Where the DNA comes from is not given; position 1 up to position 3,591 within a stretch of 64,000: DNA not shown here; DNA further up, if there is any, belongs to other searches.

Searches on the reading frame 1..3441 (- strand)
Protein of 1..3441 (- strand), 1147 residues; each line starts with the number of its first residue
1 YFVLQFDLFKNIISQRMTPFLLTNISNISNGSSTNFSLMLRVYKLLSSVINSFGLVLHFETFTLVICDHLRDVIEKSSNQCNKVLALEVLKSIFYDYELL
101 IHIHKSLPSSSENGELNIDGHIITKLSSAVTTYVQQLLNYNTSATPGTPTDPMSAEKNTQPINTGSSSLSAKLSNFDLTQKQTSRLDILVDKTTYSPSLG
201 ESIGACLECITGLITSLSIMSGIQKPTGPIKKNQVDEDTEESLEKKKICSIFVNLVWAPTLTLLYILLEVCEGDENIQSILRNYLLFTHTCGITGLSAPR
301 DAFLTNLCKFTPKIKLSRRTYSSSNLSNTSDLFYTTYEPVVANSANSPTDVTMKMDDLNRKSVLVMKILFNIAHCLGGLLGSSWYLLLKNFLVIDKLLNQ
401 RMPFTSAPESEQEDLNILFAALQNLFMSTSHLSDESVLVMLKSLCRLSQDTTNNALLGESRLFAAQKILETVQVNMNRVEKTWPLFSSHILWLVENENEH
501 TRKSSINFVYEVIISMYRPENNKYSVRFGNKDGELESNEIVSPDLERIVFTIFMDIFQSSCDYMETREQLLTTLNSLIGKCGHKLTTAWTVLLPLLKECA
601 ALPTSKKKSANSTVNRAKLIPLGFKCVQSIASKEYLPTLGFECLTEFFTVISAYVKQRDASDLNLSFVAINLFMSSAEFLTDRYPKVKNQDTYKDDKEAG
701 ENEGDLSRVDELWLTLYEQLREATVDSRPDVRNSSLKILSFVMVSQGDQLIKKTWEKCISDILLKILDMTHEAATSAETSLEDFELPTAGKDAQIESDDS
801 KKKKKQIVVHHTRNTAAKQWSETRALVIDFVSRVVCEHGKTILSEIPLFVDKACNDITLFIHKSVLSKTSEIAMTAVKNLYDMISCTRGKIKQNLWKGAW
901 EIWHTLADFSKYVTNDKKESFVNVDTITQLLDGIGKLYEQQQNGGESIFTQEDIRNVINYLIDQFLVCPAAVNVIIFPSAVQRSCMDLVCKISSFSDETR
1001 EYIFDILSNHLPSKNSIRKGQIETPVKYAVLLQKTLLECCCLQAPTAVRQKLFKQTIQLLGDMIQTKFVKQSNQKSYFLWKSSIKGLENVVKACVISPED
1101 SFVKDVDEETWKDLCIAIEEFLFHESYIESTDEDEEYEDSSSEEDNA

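Call 23: search_protein_families(library=pfam, proteins=[window:1-3441:-], max_evalue=0.001)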
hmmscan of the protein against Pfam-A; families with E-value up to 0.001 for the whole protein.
window:1-3441:- (1147 aa): 3 families
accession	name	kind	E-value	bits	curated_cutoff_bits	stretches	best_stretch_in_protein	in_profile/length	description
PF16206.10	Mon2_C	-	1.4e-23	83.4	27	1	634-885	2-245/819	C-terminal region of Mon2 protein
PF09324.15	Sec7-like_HDS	-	0.00028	21.1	23.5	0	548-601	16-68/84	Mon2/Sec7/BIG1-like, HDS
PF12783.13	Sec7-like_HUS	-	0.00041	20.7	27.3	1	8-104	59-149/161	Mon2/Sec7/BIG1-like, HUS domain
